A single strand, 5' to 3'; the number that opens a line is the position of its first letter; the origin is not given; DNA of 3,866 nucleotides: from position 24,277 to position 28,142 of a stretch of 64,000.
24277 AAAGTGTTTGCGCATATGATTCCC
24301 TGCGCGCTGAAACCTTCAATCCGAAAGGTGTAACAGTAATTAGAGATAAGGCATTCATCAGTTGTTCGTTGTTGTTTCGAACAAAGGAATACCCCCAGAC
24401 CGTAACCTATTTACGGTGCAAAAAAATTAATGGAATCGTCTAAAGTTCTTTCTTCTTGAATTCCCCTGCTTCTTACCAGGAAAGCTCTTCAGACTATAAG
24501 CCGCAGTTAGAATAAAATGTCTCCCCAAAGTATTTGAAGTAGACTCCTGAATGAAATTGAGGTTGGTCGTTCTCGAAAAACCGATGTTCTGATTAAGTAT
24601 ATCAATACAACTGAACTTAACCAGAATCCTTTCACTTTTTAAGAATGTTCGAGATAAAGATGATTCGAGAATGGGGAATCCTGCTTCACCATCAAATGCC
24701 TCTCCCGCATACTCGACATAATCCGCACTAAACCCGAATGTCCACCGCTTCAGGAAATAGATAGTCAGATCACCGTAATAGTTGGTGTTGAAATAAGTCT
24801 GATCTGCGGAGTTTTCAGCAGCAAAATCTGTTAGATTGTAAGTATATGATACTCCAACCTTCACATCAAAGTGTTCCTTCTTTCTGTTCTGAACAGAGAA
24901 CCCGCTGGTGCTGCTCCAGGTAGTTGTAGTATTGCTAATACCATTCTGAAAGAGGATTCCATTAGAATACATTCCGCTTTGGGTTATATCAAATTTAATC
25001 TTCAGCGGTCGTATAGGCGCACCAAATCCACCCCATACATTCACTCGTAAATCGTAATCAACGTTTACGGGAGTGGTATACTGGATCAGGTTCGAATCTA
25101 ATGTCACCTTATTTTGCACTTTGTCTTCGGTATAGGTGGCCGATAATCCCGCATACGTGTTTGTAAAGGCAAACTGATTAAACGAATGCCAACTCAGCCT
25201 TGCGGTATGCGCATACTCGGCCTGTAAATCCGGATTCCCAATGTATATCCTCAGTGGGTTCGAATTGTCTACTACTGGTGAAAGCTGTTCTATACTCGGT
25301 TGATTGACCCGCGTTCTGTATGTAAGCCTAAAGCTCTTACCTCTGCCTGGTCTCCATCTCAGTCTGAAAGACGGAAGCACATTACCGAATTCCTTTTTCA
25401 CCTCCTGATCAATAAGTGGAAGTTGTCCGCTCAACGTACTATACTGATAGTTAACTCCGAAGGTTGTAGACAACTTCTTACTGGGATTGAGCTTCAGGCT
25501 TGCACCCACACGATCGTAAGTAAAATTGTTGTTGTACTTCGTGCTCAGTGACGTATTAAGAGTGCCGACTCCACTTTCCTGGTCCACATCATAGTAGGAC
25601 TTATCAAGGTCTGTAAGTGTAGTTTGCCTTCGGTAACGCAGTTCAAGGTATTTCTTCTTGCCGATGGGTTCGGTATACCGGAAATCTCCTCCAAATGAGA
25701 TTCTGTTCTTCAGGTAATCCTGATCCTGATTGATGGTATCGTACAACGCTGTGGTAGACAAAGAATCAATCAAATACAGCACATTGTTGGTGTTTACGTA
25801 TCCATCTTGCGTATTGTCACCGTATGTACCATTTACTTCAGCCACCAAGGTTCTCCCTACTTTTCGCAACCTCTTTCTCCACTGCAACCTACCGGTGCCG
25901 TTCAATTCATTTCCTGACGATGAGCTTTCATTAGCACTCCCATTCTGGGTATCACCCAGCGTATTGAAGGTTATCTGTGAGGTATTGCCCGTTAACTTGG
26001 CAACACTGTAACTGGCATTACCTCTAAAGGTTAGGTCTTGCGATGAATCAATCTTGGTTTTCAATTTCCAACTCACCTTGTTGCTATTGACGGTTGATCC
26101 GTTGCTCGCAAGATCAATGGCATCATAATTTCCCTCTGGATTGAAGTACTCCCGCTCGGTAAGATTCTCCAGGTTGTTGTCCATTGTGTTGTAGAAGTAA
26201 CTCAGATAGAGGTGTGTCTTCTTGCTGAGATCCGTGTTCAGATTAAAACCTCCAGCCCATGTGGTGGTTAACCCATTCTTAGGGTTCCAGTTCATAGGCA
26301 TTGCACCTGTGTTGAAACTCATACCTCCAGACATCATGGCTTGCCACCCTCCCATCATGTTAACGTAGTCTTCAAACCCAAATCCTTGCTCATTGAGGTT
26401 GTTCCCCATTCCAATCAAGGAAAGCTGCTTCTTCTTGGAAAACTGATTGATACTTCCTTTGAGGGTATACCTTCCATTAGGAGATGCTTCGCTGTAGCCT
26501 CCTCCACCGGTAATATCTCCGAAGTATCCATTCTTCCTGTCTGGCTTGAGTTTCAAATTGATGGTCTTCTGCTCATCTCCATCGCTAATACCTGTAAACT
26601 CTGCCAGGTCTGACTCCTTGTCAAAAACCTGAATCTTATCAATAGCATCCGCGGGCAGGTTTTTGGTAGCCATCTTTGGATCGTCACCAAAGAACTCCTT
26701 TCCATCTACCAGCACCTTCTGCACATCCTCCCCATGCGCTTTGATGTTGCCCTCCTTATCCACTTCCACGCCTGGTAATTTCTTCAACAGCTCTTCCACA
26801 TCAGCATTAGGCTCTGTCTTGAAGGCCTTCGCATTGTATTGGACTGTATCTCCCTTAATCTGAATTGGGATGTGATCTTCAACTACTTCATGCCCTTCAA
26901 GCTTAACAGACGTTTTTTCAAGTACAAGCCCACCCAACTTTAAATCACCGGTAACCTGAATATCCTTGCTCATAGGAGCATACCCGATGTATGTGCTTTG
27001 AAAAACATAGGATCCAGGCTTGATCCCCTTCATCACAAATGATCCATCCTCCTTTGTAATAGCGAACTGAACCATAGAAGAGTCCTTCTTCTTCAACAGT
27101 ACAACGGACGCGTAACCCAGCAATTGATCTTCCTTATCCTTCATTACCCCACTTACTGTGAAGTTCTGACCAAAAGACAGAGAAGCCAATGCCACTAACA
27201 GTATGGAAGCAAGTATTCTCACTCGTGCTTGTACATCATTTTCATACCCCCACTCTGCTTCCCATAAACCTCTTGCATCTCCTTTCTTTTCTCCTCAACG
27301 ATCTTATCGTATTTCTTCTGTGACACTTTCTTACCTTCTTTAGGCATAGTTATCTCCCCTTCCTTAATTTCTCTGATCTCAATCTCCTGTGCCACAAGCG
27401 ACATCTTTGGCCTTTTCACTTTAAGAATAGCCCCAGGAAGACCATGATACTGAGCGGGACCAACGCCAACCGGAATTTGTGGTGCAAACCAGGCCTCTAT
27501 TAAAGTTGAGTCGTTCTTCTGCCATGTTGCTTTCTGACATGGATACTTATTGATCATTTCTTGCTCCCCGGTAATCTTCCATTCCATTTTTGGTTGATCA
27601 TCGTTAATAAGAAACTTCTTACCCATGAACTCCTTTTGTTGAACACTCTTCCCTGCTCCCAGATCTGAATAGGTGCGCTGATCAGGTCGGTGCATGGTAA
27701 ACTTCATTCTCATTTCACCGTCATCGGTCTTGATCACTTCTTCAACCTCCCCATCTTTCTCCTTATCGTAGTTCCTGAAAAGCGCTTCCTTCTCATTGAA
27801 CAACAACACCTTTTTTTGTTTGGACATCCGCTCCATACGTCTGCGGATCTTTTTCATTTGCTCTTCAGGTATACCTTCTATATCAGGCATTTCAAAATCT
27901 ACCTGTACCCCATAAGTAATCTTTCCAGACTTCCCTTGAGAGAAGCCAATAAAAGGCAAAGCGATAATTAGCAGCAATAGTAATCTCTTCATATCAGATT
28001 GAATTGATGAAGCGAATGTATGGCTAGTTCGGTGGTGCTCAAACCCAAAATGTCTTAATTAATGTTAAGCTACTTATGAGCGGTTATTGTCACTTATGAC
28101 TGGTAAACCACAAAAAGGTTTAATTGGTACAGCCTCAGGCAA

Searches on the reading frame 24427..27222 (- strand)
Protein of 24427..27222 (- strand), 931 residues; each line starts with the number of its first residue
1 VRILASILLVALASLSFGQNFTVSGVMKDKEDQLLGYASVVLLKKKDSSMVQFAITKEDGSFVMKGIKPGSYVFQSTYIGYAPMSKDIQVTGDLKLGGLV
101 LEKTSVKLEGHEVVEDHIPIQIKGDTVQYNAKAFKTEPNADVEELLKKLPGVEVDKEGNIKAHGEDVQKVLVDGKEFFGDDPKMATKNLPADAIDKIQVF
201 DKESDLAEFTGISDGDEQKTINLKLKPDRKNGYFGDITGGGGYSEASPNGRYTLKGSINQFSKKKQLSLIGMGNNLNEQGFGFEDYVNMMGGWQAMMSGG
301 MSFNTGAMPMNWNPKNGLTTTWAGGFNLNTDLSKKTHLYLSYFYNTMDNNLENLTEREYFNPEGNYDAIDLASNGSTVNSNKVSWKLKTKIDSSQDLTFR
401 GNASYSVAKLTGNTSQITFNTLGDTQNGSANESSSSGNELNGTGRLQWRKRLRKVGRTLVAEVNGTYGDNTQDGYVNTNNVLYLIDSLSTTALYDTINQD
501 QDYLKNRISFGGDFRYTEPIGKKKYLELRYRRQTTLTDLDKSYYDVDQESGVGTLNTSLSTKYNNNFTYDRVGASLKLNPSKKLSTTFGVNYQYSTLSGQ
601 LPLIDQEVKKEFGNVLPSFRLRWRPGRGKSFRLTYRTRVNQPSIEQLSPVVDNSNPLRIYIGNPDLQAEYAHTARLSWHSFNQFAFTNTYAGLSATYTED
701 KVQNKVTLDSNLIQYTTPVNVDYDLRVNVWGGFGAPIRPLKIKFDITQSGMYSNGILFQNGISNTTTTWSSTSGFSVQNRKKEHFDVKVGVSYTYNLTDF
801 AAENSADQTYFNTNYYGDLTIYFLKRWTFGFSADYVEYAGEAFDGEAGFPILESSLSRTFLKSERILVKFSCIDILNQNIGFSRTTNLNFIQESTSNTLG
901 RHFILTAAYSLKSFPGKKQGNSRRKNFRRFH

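Call 10: search_protein_families(library=pfam, proteins=[window:24427-27222:-])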
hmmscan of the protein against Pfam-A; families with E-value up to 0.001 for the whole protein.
window:24427-27222:- (931 aa): 4 families
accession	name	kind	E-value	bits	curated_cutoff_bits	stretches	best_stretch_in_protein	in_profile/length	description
PF14905.12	OMP_b-brl_3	-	3.4e-32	112.4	27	2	453-777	4-322/408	Outer membrane protein beta-barrel family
PF13620.12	CarboxypepD_reg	-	6.7e-09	36.4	32.3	1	22-92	1-71/82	Carboxypeptidase regulatory-like domain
PF13715.12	CarbopepD_reg_2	-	2.8e-06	27.7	32.2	1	23-109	1-84/88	CarboxypepD_reg-like domain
PF09430.16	EMC7_beta-sandw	-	0.00026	21.6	26.6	0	36-91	7-60/122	ER membrane protein complex subunit 7, beta-sandwich domain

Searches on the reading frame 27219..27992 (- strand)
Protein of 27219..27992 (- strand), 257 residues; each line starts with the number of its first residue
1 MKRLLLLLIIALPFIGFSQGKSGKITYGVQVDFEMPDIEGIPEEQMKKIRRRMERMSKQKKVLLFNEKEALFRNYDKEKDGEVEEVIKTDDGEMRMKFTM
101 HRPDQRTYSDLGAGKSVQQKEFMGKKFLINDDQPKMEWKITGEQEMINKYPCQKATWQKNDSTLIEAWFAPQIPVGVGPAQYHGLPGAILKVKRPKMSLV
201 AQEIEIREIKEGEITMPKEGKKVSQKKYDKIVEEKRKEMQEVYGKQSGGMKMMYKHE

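Call 10: search_protein_families(library=pfam, proteins=[window:27219-27992:-])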
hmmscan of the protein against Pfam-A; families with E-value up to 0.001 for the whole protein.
window:27219-27992:- (257 aa): 2 families
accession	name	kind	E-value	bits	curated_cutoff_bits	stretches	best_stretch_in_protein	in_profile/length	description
PF09697.16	Porph_ging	-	6.1e-10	40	25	1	160-190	50-80/81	Protein of unknown function (Porph_ging)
PF22252.2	PNGase_F-II_N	-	6.4e-05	23.1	27.6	1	117-221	56-161/173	N-glycanase peptide, N-terminal domain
